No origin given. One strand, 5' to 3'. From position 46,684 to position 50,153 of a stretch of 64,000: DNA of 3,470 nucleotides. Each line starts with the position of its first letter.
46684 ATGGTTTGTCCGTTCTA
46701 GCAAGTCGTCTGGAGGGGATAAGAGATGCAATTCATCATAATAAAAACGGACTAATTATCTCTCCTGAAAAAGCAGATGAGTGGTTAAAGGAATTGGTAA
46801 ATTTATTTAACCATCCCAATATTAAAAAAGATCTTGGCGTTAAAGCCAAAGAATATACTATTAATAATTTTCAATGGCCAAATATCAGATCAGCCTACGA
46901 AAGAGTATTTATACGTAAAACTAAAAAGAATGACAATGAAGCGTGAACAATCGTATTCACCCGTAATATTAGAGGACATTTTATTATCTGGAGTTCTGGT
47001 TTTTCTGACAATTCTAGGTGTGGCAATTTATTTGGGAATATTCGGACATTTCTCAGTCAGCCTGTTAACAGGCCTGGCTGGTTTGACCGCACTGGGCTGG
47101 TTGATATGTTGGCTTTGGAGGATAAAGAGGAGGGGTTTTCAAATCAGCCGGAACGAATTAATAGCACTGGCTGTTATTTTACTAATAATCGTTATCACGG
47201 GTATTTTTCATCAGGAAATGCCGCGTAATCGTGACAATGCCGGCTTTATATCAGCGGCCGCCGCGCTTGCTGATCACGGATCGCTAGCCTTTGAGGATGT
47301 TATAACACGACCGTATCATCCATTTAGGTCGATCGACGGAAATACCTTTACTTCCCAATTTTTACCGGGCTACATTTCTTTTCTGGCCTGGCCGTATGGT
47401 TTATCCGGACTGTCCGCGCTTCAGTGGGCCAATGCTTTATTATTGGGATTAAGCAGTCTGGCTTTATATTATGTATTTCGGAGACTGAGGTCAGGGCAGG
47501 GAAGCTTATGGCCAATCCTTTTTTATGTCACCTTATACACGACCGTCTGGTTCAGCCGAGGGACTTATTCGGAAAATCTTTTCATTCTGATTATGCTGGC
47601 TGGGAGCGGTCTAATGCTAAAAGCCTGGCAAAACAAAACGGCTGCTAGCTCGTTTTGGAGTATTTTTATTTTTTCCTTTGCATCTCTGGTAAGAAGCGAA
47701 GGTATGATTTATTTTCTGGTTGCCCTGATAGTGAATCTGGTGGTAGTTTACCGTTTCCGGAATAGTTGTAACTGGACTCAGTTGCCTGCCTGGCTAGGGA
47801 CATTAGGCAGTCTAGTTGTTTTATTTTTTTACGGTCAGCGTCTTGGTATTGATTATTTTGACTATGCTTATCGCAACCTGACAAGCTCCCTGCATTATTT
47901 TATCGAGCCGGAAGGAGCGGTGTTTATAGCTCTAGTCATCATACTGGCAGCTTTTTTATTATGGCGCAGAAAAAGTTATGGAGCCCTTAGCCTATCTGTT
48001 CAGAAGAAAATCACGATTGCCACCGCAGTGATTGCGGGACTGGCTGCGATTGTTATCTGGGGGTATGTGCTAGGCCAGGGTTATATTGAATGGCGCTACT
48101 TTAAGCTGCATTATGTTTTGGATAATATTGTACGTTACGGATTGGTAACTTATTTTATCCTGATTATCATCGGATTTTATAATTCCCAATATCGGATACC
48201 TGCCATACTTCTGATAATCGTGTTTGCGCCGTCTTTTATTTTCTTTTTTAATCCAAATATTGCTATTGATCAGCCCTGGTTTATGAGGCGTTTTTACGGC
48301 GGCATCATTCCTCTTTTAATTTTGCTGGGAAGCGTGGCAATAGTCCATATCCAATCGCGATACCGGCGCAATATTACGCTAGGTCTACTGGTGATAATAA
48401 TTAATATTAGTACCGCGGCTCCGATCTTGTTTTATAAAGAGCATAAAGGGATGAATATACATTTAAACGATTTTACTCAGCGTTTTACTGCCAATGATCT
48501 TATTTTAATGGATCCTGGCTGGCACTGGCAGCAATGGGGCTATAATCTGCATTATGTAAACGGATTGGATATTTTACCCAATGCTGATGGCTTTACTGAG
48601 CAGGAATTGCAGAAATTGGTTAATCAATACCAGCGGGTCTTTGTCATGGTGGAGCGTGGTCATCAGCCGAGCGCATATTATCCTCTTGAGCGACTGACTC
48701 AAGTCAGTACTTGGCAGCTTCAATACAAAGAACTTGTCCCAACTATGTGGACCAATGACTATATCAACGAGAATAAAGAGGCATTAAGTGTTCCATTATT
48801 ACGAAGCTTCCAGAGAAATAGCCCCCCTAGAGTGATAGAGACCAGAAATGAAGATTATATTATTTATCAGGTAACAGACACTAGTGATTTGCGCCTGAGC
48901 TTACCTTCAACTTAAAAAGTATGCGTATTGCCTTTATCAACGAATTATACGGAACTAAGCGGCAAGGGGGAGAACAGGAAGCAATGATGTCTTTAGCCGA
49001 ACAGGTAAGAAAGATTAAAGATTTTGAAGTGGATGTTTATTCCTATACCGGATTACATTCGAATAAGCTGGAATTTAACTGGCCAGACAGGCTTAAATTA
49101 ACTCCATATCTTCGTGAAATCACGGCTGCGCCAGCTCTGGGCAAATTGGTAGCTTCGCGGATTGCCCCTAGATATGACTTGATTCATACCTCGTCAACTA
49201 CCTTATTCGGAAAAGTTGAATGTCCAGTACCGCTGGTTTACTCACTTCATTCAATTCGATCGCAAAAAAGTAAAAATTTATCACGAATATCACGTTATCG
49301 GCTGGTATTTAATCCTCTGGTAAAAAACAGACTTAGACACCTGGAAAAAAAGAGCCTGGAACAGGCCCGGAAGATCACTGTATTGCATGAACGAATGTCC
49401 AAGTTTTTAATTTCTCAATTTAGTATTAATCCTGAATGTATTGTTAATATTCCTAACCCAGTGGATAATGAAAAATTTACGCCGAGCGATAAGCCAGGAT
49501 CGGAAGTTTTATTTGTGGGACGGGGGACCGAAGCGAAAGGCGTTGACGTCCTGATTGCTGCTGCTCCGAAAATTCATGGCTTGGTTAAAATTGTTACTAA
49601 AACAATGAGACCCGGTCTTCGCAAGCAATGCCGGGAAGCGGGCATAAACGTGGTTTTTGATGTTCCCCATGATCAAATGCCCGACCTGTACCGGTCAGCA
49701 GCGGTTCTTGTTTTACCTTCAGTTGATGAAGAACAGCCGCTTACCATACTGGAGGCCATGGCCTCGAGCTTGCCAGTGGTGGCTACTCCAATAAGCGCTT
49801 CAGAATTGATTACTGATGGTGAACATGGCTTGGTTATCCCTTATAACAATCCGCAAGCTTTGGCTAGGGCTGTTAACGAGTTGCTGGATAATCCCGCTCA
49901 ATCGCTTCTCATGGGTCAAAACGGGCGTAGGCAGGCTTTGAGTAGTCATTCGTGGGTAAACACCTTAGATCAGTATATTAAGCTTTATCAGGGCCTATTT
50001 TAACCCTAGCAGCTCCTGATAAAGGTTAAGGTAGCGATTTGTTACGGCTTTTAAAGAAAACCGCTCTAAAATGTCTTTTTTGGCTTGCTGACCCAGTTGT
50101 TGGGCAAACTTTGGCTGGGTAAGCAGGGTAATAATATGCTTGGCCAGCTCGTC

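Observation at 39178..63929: About 25-kb surface-glycan assembly locus built around polyprenyl-phosphate-sugar donors and several GT-C-like membrane enzymes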

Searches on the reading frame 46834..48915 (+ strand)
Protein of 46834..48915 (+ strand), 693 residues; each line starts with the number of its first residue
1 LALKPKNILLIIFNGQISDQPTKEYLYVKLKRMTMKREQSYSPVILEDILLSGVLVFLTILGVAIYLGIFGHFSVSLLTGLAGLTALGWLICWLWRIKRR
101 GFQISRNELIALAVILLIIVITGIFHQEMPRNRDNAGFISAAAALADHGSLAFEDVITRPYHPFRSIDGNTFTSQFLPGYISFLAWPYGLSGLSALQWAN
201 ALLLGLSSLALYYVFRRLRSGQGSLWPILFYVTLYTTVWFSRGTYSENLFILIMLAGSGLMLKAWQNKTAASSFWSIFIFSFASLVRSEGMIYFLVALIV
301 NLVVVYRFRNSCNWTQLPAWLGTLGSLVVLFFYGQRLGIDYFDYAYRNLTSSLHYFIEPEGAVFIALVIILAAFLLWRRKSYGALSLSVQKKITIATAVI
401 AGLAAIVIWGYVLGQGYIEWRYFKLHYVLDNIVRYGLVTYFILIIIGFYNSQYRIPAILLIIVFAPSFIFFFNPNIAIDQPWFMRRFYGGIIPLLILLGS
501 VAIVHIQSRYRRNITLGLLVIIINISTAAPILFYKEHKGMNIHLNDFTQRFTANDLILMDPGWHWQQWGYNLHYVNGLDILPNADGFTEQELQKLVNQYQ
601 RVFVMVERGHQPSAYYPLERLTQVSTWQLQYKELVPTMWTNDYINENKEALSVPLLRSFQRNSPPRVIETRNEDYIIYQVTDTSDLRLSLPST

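Call 4: search_protein_families(library=pfam, proteins=[window:46834-48915:+], max_evalue=0.01)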
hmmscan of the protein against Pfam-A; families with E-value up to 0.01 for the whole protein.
window:46834-48915:+ (693 aa): 1 family
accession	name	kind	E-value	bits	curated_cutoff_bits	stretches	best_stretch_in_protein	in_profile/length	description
PF13231.12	PMT_2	-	0.0094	16.6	26.1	1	195-329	23-153/160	Dolichyl-phosphate-mannose-protein mannosyltransferase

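Call 8: search_protein_families(library=ncbifam, proteins=[window:46834-48915:+], max_evalue=0.01)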
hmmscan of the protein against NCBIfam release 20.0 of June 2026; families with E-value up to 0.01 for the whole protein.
window:46834-48915:+ (693 aa): 1 family
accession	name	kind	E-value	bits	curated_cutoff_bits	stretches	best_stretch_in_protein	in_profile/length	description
NF047440.1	LA3751_2_3_fam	subfamily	1e-06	27.9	200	1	162-334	66-239/460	LA_3751/LA_3752 family putative glycosyltransferase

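Call 9: search_protein_families(library=pfam, proteins=[window:46930-48915:+], max_evalue=10)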
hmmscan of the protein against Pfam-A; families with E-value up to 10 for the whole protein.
window:46930-48915:+ (661 aa): 1 family
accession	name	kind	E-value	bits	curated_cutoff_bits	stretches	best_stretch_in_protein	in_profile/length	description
PF13231.12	PMT_2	-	0.0087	16.7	26.1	1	163-297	23-153/160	Dolichyl-phosphate-mannose-protein mannosyltransferase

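Call 23: find_homologous_proteins(query=window:46930-48915:+)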
Query window:46930-48915:+ (661 aa): 9 proteins with E <= 0.001 among 8000 candidates.
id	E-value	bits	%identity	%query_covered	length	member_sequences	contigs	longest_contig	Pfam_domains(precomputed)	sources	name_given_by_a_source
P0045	0.0e+0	1479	100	100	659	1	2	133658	-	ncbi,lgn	ncbi:MAG: hypothetical protein V1853_02600 [bacterium]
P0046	5.8e-139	483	37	97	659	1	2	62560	PF13231.13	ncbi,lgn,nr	ncbi:glycosyltransferase family 39 protein [Patescibacteria group bacterium]|nr:glycosyltransferase 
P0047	3.4e-111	391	34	97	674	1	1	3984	PF13231.13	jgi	jgi:hypothetical protein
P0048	4.8e-82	295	29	96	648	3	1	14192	-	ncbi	-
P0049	1.2e-75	274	31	97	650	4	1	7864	-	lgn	-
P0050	9.4e-73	264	30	95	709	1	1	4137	PF13231.13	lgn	-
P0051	5.5e-72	261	27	96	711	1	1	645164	-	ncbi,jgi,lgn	ncbi:MAG: hypothetical protein WC663_03080 [Patescibacteria group bacterium]|jgi:hypothetical protei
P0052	3.1e-68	249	28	88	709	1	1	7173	PF13231.13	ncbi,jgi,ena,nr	ncbi:glycosyltransferase family 39 protein [Patescibacteria group bacterium]|nr:glycosyltransferase 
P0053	6.9e-21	93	36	27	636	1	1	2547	-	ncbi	-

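Call 41: search_solved_structures(query=A2, max_evalue=1)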
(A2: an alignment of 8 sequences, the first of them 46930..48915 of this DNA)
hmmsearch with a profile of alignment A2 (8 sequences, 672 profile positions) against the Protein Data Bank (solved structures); distinct sequences matched with E-value up to 1: 0.

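Call 59: predict_structure(alignment_id=A2)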
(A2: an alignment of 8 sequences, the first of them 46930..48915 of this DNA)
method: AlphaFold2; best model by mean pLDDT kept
length: 661 residues; sequences in the alignment: 8
mean_pLDDT: 80.4   pTM: 0.84
mean pLDDT of the five models: 80.4, 71.7, 70.8, 69.7, 67.1
residues with pLDDT >= 90: 194; 70-90: 318; 50-70: 130; < 50: 19
segments of 3 or more residues with pLDDT < 50: 1-7, 445-450, 658-661
pLDDT, mean of each block of 10 residues (from residue 1): 48 87 92 93 93 91 86 88 87 64 82 92 85 81 84 91 84 92 86 88 62 79 95 91 94 84 93 89 84 90 75 70 66 65 58 59 66 65 75 76 81 83 89 77 51 68 91 75 75 68 77 91 85 80 88 84 93 84 85 90 68 83 78 77 92 67 30
secondary structure, 60 per line:
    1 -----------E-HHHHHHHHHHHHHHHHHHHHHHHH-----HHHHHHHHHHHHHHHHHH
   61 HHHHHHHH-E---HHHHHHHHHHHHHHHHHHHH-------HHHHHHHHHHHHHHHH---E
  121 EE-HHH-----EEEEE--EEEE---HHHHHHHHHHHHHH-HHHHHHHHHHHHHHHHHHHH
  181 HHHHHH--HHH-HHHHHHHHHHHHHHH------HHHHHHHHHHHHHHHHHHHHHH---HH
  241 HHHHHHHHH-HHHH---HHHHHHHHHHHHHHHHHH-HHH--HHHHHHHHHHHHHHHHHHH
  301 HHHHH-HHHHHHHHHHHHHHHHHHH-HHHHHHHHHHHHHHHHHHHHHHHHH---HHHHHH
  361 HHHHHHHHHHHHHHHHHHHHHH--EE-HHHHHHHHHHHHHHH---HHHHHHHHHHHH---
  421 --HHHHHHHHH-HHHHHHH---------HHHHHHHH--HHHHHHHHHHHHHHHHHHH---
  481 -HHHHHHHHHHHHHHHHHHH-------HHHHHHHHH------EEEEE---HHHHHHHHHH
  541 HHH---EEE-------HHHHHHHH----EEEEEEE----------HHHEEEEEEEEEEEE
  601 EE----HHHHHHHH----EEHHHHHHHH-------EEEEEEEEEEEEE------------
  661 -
elements in order: H14-37 H43-68 H74-93 H101-116 E120-122 E132-136 E139-142 H146-159 H161-186 H193-207 H214-235 H239-249 H251-254 H258-275 H282-305 H307-325 H327-351 H355-382 H388-402 H406-417 H423-431 H433-439 H449-456 H459-477 H482-500 H508-516 E523-527 H531-543 E547-549 H557-564 E569-575 E589-602 H607-614 H621-628 E636-648

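Call 96: find_encoding_contigs(protein=P0046, flank=10000, max_places=2)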
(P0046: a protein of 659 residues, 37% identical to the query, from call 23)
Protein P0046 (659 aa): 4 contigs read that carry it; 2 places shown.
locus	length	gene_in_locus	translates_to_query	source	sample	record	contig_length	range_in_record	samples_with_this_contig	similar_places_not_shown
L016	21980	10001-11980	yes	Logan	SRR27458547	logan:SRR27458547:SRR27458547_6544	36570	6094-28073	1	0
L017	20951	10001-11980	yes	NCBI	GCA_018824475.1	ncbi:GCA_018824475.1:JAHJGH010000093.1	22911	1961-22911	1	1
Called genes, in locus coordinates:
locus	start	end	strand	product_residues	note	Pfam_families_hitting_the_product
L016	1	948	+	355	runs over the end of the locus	PF26549:Tricorn_N (faint)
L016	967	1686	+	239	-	-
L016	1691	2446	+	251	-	PF18900:DUF5656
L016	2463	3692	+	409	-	PF13180:PDZ_2, PF17820:PDZ_6 (faint)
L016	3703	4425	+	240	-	PF00535:Glycos_transf_2, PF10111:Glyco_tranf_2_2, PF13641:Glyco_tranf_2_3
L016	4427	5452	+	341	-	PF01073:3Beta_HSD, PF01370:Epimerase, PF07993:NAD_binding_4 (faint), PF16363:GDP_Man_Dehyd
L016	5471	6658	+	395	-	PF00438:S-AdoMet_synt_N, PF02772:S-AdoMet_synt_M, PF02773:S-AdoMet_synt_C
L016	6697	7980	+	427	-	PF02737:3HCDH_N (faint), PF03446:NAD_binding_2 (faint), PF03721:UDPG_MGDP_dh_N, PF00984:UDPG_MGDP_dh, PF03720:UDPG_MGDP_dh_C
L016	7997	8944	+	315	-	PF00535:Glycos_transf_2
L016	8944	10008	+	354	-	PF13439:Glyco_transf_4, PF13579:Glyco_trans_4_4, PF20706:GT4-conflict (weak), PF00534:Glycos_transf_1, PF13692:Glyco_trans_1_4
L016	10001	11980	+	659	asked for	PF13231:PMT_2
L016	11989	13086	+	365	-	PF13439:Glyco_transf_4, PF00534:Glycos_transf_1, PF13692:Glyco_trans_1_4, PF13524:Glyco_trans_1_2 (weak), PF20706:GT4-conflict (weak)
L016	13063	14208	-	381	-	PF13439:Glyco_transf_4, PF13579:Glyco_trans_4_4, PF00534:Glycos_transf_1, PF13692:Glyco_trans_1_4, PF13524:Glyco_trans_1_2 (weak), PF26337:Gtf3_C (weak)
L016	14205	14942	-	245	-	PF00535:Glycos_transf_2, PF10111:Glyco_tranf_2_2, PF13641:Glyco_tranf_2_3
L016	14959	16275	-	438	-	PF01943:Polysacc_synt, PF13440:Polysacc_synt_3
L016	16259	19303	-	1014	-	-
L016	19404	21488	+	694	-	-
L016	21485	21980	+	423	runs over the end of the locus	PF01943:Polysacc_synt, PF13440:Polysacc_synt_3 (weak)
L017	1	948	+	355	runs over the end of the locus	PF26549:Tricorn_N (faint)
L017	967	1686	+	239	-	-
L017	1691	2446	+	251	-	PF18900:DUF5656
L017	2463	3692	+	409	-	PF13180:PDZ_2, PF17820:PDZ_6 (faint)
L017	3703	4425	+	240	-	PF00535:Glycos_transf_2, PF10111:Glyco_tranf_2_2, PF13641:Glyco_tranf_2_3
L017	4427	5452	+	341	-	PF01073:3Beta_HSD, PF01370:Epimerase, PF07993:NAD_binding_4 (faint), PF16363:GDP_Man_Dehyd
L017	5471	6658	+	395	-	PF00438:S-AdoMet_synt_N, PF02772:S-AdoMet_synt_M, PF02773:S-AdoMet_synt_C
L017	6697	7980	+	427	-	PF02737:3HCDH_N (faint), PF03446:NAD_binding_2 (faint), PF03721:UDPG_MGDP_dh_N, PF00984:UDPG_MGDP_dh, PF03720:UDPG_MGDP_dh_C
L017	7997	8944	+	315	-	PF00535:Glycos_transf_2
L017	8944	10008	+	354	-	PF13439:Glyco_transf_4, PF13579:Glyco_trans_4_4, PF20706:GT4-conflict (weak), PF00534:Glycos_transf_1, PF13692:Glyco_trans_1_4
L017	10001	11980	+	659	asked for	PF13231:PMT_2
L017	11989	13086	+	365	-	PF13439:Glyco_transf_4, PF00534:Glycos_transf_1, PF13692:Glyco_trans_1_4, PF13524:Glyco_trans_1_2 (weak), PF20706:GT4-conflict (weak)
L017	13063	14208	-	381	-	PF13439:Glyco_transf_4, PF13579:Glyco_trans_4_4, PF00534:Glycos_transf_1, PF13692:Glyco_trans_1_4, PF13524:Glyco_trans_1_2 (weak), PF26337:Gtf3_C (weak)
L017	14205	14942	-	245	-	PF00535:Glycos_transf_2, PF10111:Glyco_tranf_2_2, PF13641:Glyco_tranf_2_3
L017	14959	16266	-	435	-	PF01943:Polysacc_synt, PF13440:Polysacc_synt_3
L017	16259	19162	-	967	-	-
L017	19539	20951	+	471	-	?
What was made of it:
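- GtrA is absent from the otherwise collinear locus L016 (call 96), so it is not obligatory.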

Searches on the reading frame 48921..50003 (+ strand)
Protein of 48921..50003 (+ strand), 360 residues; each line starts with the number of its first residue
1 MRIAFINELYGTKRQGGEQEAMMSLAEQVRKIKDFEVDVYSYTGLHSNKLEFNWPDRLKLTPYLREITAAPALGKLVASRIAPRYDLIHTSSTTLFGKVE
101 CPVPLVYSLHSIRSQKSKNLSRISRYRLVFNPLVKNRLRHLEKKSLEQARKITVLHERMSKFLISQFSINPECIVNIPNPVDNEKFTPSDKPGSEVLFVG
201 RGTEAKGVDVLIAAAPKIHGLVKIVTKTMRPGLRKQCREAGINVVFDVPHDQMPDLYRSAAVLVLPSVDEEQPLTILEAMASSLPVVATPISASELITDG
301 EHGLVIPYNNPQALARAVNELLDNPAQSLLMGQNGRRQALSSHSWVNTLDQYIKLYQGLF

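Call 4: search_protein_families(library=pfam, proteins=[window:48921-50003:+], max_evalue=0.01)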
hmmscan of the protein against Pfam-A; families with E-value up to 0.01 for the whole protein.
window:48921-50003:+ (360 aa): 6 families
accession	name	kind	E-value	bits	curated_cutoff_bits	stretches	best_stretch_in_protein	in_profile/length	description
PF13692.12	Glyco_trans_1_4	-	5e-29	101.8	27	1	195-324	3-142/142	Glycosyl transferases group 1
PF00534.26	Glycos_transf_1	-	1.7e-25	90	26.4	1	188-337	10-171/172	Glycosyl transferases group 1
PF13439.12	Glyco_transf_4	-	7.5e-12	46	28.5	1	17-184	3-169/170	Glycosyltransferase Family 4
PF13524.12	Glyco_trans_1_2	-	9e-10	39.1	25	1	241-353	28-143/144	Glycosyl transferase-like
PF13579.12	Glyco_trans_4_4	-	2.2e-06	28.5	29.7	1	57-179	44-157/158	Glycosyl transferase 4-like domain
PF20706.3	GT4-conflict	-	3e-05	23.6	26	1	156-332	158-365/385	Family 4 Glycosyltransferase in conflict systems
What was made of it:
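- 48921..50003 (+): GT4_2. Glyco_trans_1_4, 5e-29 (call 4).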

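Call 26: search_protein_families(library=ncbifam, proteins=[window:48921-50003:+], max_evalue=0.00001)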
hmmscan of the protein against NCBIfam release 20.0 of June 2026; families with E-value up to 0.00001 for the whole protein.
window:48921-50003:+ (360 aa): 25 families
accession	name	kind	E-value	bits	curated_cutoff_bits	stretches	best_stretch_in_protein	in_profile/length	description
TIGR03088.1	stp2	hypoth_equivalog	6.8e-29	101.1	409.05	1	155-358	143-372/374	TIGR03088 family PEP-CTERM/XrtA system glycosyltransferase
TIGR02149.1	glgA_Coryne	subfamily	8.7e-22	77.8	302.4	1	141-358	137-389/391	glycogen synthase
NF041876.1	EPS_EpsE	equivalog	1.5e-19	70.5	400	1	245-342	281-379/389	exopolysaccharide biosynthesis GT4 family glycosyltransferase EpsE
TIGR03449.1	mycothiol_MshA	equivalog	7e-19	68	462.5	1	77-357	95-401/406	D-inositol-3-phosphate glycosyltransferase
TIGR04063.1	stp3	hypoth_equivalog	1.6e-18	66.8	442.05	1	139-359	148-395/397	TIGR04063 family PEP-CTERM/XrtA system glycosyltransferase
TIGR04047.1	MSMEG_0565_glyc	hypoth_equivalog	4.9e-16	58.8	259.85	1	242-357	259-372/373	MSMEG_0565 family glycosyltransferase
NF053787.1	GlcN_PG_synth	equivalog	5.7e-16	58.3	480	1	196-359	200-359/361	N-acetylglucosaminyl phosphatidylglycerol synthase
TIGR03999.1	thiol_BshA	equivalog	8.8e-15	54.5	273.7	1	244-358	257-372/375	N-acetyl-alpha-D-glucosaminyl L-malate synthase BshA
NF038229.1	Glyco4_Geo_Pelo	equivalog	6.5e-14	51.7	400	1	246-358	224-335/338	GPMC system family 4 glycosyltransferase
TIGR02472.1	sucr_P_syn_N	equivalog_domain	8.8e-13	47.9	576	1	250-355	327-437/439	sucrose-phosphate synthase, putative, glycosyltransferase domain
TIGR04157.1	glyco_rSAM_CFB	subfamily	5.3e-12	45.4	400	1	142-343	163-393/406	TIGR04157 family glycosyltransferase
NF047684.1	TeichurnBiosyTuaC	equivalog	2e-11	43.5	550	1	196-327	222-357/391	teichuronic acid biosynthesis protein TuaC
TIGR03087.1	stp1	hypoth_equivalog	3.6e-11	42.9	316.65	1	134-351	158-389/397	TIGR03087 family PEP-CTERM/XrtA system glycosyltransferase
NF038295.1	EPS_HpsP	equivalog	9.2e-10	38.1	550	1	251-359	279-387/388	hormogonium polysaccharide biosynthesis glycosyltransferase HpsP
NF050056.1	ProtGlycPglH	equivalog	1.8e-09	37.1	600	1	139-354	128-348/354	GalNAc-alpha-(1->4)-GalNAc-alpha-(1->3)-diNAcBac-PP-undecaprenol alpha-1,4-N-acetyl-D-galactosaminyltransferase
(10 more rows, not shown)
